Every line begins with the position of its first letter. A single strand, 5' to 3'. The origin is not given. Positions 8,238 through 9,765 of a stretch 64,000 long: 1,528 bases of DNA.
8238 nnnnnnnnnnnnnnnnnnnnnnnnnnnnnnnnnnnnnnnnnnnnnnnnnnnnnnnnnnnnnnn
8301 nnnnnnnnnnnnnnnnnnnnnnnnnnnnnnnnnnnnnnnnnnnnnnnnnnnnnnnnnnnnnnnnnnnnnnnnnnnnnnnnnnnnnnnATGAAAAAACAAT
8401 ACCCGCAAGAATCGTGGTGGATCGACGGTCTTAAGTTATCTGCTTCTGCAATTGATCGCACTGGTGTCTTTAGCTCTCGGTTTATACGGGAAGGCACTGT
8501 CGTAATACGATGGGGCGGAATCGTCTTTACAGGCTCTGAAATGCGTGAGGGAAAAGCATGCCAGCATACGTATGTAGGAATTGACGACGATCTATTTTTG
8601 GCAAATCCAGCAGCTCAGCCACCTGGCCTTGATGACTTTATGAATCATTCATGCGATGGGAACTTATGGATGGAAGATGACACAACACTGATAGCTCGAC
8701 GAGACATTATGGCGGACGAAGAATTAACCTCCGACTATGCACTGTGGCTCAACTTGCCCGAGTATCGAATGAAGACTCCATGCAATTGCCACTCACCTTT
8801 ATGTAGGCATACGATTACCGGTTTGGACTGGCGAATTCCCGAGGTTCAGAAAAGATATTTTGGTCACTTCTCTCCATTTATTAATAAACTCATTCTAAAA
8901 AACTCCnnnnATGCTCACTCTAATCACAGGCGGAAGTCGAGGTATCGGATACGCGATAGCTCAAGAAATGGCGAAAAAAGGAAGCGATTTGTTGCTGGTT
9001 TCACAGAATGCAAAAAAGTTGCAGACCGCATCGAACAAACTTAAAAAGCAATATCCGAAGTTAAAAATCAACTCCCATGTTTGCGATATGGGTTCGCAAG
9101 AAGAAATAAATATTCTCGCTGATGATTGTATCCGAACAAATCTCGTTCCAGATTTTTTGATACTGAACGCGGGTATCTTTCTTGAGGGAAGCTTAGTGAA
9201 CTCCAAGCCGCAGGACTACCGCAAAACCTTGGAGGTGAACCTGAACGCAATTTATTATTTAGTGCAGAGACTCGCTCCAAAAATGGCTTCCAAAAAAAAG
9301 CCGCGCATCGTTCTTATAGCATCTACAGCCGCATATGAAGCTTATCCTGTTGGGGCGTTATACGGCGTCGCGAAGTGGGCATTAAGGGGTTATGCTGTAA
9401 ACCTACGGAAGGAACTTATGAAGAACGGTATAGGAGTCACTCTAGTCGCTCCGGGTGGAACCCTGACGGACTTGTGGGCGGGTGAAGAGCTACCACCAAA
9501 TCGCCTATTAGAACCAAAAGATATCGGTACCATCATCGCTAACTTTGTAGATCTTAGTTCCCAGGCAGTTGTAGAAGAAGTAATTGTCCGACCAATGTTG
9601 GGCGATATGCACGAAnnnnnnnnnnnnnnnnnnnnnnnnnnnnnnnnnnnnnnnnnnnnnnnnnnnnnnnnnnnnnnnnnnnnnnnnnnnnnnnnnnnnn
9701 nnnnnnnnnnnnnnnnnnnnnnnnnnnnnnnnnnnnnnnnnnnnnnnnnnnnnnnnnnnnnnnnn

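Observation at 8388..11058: AT-rich, tightly packed four-gene cargo cassette: SET methyltransferase - SDR - orphan protein - guanylate-kinase-like P-loop protein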

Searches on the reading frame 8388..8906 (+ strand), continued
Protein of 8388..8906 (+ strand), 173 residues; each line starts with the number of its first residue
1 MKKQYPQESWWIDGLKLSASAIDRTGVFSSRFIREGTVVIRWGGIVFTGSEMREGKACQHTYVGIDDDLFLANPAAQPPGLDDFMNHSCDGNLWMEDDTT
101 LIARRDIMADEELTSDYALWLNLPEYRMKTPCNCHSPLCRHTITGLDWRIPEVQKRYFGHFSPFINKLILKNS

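Call 69: find_encoding_contigs(protein=P0075, flank=6000, max_places=1)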
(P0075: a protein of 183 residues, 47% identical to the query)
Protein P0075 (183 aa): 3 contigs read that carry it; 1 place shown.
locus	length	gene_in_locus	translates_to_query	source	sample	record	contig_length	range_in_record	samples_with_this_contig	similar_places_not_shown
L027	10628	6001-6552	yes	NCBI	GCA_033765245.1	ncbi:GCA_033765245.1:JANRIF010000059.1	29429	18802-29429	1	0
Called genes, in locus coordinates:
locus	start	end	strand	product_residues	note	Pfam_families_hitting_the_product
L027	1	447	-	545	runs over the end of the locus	PF00115:COX1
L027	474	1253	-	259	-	PF02790:COX2_TM, PF00116:COX2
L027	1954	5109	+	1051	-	PF18327:PRODH, PF14850:Pro_dh-DNA_bdg, PF01619:Pro_dh, PF00171:Aldedh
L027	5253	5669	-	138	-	-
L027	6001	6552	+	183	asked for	PF00856:SET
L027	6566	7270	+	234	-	PF00106:adh_short, PF08659:KR, PF13561:adh_short_C2, PF23441:SDR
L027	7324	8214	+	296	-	-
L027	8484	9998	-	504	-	PF13007:LZ_Tnp_IS66, PF13005:zf-IS66, PF03050:DDE_Tnp_IS66, PF13817:DDE_Tnp_IS66_C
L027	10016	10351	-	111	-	PF05717:TnpB_IS66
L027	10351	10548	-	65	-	-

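Call 72: search_protein_families(library=pfam, proteins=[L018:7981-9054:+, L018:4653-5042:+, L016:4457-5794:-, L016:3470-3964:-, L027:5442-5987:+], max_evalue=0.01)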
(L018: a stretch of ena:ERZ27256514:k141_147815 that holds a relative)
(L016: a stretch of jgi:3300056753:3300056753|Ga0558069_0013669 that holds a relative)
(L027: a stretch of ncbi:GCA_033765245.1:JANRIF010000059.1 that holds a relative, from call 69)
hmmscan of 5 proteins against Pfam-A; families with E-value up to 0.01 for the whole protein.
L018:7981-9054:+ (358 aa): 0 families

L018:4653-5042:+ (130 aa): 1 family
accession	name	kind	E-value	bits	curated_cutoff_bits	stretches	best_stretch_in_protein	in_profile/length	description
PF00856.33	SET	-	2.1e-16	60.6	22.4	1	15-116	1-104/105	SET domain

L016:4457-5794:- (445 aa): 0 families

L016:3470-3964:- (164 aa): 0 families

L027:5442-5987:+ (182 aa): 4 families
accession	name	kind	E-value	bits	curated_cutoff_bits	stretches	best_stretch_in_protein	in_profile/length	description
PF07931.18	CPT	-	2.5e-39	135.3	22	1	14-174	4-170/172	Chloramphenicol phosphotransferase-like protein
PF13238.12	AAA_18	-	7e-08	33.4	29.4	1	14-136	1-115/128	AAA domain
PF13671.12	AAA_33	-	0.00045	21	27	1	14-135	2-121/143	AAA domain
PF01583.26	APS_kinase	-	0.005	17.3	21.1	0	14-128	5-117/152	Adenylylsulphate kinase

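Call 74: search_dna_similar(query=L027:7324-8211:+, collection=plasmids, mode=protein, max_evalue=0.001, max_rows=20)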
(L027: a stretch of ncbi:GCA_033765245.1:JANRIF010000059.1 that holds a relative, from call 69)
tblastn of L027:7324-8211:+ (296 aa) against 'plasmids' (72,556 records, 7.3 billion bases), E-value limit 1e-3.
No match.

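Call 87: find_encoding_contigs(protein=P0086, flank=6000, max_places=1)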
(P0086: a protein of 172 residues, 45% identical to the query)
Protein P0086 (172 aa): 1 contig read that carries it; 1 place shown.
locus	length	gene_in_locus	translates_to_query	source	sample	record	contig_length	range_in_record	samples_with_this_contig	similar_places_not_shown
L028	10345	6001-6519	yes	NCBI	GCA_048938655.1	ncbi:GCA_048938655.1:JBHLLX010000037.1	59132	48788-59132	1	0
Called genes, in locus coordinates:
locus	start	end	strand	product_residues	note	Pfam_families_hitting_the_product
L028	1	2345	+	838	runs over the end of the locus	PF02384:N6_Mtase (weak), PF07669:Eco57I, PF12950:TaqI_C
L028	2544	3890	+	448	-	-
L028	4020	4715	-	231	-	PF23023:Anti-Pycsar_Apyc1 (faint), PF00753:Lactamase_B, PF19583:ODP, PF12706:Lactamase_B_2 (weak)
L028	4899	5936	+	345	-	PF00586:AIRS, PF02769:AIRS_C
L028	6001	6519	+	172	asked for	PF00856:SET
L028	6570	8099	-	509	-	PF07719:TPR_2 (faint), PF13374:TPR_10 (faint), PF13176:TPR_7 (faint), PF21325:SHPRH_helical-1st (faint), PF13424:TPR_12, PF00515:TPR_1 (weak), PF13424:TPR_12, PF17874:TPR_MalT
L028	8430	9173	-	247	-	PF27109:SMCR8_C (weak)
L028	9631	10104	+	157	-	-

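Call 88: find_encoding_contigs(protein=P0095, flank=6000, max_places=1)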
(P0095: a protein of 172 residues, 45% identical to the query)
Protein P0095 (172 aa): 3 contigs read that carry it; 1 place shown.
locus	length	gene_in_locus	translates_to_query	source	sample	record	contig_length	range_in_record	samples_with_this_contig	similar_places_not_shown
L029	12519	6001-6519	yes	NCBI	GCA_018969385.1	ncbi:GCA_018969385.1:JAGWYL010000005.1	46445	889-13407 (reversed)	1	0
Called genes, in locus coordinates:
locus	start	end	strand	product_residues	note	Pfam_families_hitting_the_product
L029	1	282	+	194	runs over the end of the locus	-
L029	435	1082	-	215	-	-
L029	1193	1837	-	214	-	PF02589:LUD_dom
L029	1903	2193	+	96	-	PF01638:HxlR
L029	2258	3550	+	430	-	PF13660:DUF4147, PF05161:MOFRL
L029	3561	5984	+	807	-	PF01326:PPDK_N, PF00391:PEP-utilizers, PF02896:PEP-utilizers_C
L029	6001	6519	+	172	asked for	PF00856:SET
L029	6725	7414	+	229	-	PF01797:Y1_Tnp (weak)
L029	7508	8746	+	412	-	PF03952:Enolase_N, PF00113:Enolase_C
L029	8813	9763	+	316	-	PF00389:2-Hacid_dh, PF02826:2-Hacid_dh_C, PF03446:NAD_binding_2 (faint)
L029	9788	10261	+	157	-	PF01243:PNPOx_N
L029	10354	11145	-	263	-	-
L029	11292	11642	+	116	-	PF06942:GlpM (weak)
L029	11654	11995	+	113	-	PF04343:DUF488, PF22751:DUF488-N3a, PF22752:DUF488-N3i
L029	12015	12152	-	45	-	-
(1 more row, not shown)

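Call 101: search_dna_similar(query=window:8388-8906:+, collection=plasmids, mode=protein, max_evalue=1e-10, max_rows=25)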
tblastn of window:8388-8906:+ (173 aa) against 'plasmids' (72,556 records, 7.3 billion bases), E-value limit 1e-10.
Records with a match: 3; places in all: 3; records where one place covers at least 80% of the query: 2.
Best place of each record, by identity: <60% 3.
By first word of the organism name: Streptomyces 1; Paraburkholderia 1; Leptospira 1.
By predicted mobility (MOB-suite, as given by PLSDB): mobilizable 1; conjugative 1; non-mobilizable 1.
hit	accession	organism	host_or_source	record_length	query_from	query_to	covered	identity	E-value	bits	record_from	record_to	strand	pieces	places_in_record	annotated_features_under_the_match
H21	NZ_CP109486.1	Streptomyces sp. NBC_01445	-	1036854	16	173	91%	32.9%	3e-18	88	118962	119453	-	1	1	record has no annotation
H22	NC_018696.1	Paraburkholderia phenoliruptrix BR3459a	Mimosa flocculosa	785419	26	169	83%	30.2%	4e-13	73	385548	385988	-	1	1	HAD-IA family hydrolase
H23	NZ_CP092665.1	Leptospira interrogans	Homo sapiens,blood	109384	83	171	51%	41.6%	2e-11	68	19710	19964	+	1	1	SET domain-containing protein-lysine N-methyltransferase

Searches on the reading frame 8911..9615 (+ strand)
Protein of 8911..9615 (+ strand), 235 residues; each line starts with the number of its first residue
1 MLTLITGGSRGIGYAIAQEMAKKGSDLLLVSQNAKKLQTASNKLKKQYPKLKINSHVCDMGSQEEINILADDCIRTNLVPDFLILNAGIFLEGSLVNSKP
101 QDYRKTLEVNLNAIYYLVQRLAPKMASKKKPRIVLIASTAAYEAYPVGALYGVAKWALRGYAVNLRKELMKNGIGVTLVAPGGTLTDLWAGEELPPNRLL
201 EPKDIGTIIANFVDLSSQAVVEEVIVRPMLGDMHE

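Call 3: search_protein_families(library=pfam, proteins=[window:8911-9615:+], max_evalue=1)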
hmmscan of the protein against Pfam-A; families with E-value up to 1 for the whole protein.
window:8911-9615:+ (235 aa): 9 families
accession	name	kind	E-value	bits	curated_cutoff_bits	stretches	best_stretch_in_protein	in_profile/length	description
PF00106.31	adh_short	-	1.1e-38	133.1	26.6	1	4-190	4-188/195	short chain dehydrogenase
PF13561.12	adh_short_C2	-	1.2e-29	104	27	1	10-191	6-183/236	Enoyl-(Acyl carrier protein) reductase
PF08659.16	KR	-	2.9e-08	34.3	22.6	1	4-163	4-161/180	KR domain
PF23441.1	SDR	-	0.00014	21.8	27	1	3-190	10-200/258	SDR-like rossmann domain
PF01370.27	Epimerase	-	0.0047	16.8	20.9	1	4-144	2-121/240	NAD dependent epimerase/dehydratase family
PF02719.21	Polysacc_synt_2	-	0.083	12.5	20.2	1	4-66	2-69/293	Polysaccharide biosynthesis protein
PF02737.24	3HCDH_N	-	0.11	12.8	22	1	12-55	10-53/180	3-hydroxyacyl-CoA dehydrogenase, NAD binding domain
PF04127.22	DFP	-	0.11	12.7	22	1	12-40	31-58/186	DNA/pantothenate metabolism flavoprotein C-terminal domain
PF03808.19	Glyco_tran_WecG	-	0.15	12.3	27.4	1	16-68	35-88/168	Glycosyl transferase WecG/TagA/CpsF family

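Call 4: search_protein_families(library=ncbifam, proteins=[window:8911-9615:+], max_evalue=1)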
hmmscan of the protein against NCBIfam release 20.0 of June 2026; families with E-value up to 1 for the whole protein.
window:8911-9615:+ (235 aa): 236 families (the best 25 are shown)
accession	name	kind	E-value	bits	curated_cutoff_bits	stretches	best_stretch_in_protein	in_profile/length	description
NF005672.0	PRK07454.1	equivalog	1.4e-40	139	234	1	3-231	9-239/241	SDR family oxidoreductase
NF006073.0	PRK08219.1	equivalog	4.1e-34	118.3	218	1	2-229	5-225/227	SDR family oxidoreductase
NF005806.0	PRK07666.1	equivalog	4.7e-34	117.7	286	1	3-223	10-231/239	3-ketoacyl-ACP reductase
NF009466.0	PRK12826.1-2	subfamily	2.3e-33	115.7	222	1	3-188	6-191/248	3-oxoacyl-ACP reductase FabG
NF005594.0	PRK07326.1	equivalog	2.4e-33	115.7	271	1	3-229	9-232/237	SDR family oxidoreductase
NF006693.0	PRK09242.1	equivalog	1.8e-32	112.5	328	1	3-187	13-197/258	SDR family oxidoreductase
NF005878.0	PRK07825.1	subfamily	1e-31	110.3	287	1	4-220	13-224/278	short chain dehydrogenase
NF005559.1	PRK07231.1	subfamily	4.1e-31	108.4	215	1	3-190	7-192/249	glucose 1-dehydrogenase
TIGR01830.1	3oxo_ACP_reduc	equivalog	2.2e-30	106.1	297.75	1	4-188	2-185/239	3-oxoacyl-[acyl-carrier-protein] reductase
NF038213.1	SDR_TniO_fam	equivalog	2.8e-30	105.5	300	1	3-228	5-246/249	SDR family oxidoreductase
NF040690.1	mycolate_SDR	equivalog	4.3e-30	105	380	1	3-185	11-190/265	mycolate reductase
NF006565.0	PRK09072.1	equivalog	5.1e-29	101.6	238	1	3-188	8-188/265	SDR family oxidoreductase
NF004825.0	PRK06181.1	equivalog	2.1e-28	99.4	215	1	3-188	9-192/268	SDR family oxidoreductase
NF004514.1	PRK05855.1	equivalog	3e-28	98.8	455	1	2-188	315-500/578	SDR family oxidoreductase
NF047420.2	EF_P_mod_YmfI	equivalog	3.6e-28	98.9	238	1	3-223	2-227/236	elongation factor P 5-aminopentanone reductase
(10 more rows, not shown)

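Call 5: search_protein_families(library=padloc, proteins=[window:8911-9615:+], max_evalue=1)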
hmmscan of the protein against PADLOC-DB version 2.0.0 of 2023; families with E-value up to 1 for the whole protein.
window:8911-9615:+ (235 aa): 0 families

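Call 85: search_solved_structures(query=window:8911-9615:+, max_evalue=1e-15, show_alignments=1)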
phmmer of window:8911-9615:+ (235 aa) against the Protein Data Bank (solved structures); distinct sequences matched with E-value up to 1e-15: 46.
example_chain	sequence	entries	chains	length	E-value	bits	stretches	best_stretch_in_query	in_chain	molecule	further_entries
3rkr_A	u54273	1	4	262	5.7e-31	110.8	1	3-230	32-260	Short chain oxidoreductase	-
3f9i_A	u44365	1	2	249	1.1e-21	80.5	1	3-188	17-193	3-oxoacyl-[acyl-carrier-protein] reductase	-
3nyw_A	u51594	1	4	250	6.4e-21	78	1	2-226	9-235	Putative oxidoreductase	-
9fe6_A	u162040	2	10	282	6.4e-21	78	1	3-191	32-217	SDR family oxidoreductase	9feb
2bd0_A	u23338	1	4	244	1.7e-20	76.5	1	3-234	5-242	sepiapterin reductase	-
9pvq_A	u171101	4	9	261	1.8e-20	76.5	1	3-186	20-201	NAD-dependent epimerase/dehydratase:Short-chain dehydrogenase/reductase SDR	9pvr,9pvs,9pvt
1ae1_A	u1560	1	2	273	6.3e-20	74.7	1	3-188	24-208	TROPINONE REDUCTASE-I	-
1ipe_A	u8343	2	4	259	1.6e-19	73.4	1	3-188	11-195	TROPINONE REDUCTASE-II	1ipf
2ae1_A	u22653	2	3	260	1.6e-19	73.4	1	3-188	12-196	TROPINONE REDUCTASE-II | PROTEIN (TROPINONE REDUCTASE-II)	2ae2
3rku_A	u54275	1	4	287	1.7e-19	73.3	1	3-187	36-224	Oxidoreductase YMR226C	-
3tjr_A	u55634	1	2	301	3e-19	72.5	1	4-189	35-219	short chain dehydrogenase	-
2c07_A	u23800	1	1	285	5.5e-19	71.6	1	3-188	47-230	3-OXOACYL-(ACYL-CARRIER PROTEIN) REDUCTASE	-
5jo9_A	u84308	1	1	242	8.3e-19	71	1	4-210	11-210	Ribitol 2-dehydrogenase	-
2p68_A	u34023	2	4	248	1.1e-18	70.6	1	2-190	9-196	3-oxoacyl-[acyl-carrier-protein] reductase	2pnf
3wtc_A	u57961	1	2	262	4.5e-18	68.7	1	3-191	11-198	Putative oxidoreductase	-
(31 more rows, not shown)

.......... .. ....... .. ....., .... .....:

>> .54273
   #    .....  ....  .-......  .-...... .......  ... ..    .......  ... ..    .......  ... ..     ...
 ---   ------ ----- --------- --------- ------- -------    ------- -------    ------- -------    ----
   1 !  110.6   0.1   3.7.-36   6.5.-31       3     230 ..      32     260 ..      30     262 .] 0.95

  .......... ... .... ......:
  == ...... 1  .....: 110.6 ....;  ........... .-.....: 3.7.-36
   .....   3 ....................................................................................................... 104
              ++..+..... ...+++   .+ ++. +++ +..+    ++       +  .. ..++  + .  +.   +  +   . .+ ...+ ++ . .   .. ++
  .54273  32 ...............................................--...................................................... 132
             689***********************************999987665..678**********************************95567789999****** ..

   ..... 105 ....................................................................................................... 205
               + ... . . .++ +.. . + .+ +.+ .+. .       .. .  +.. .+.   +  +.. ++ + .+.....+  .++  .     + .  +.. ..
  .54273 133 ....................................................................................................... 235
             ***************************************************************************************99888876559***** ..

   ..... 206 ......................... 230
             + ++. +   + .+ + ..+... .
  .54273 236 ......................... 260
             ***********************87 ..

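Call 102: search_dna_similar(query=window:8911-9615:+, collection=plasmids, mode=protein, max_evalue=1e-40, max_rows=15)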
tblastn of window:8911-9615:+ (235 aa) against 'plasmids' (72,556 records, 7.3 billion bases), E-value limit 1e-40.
No match.
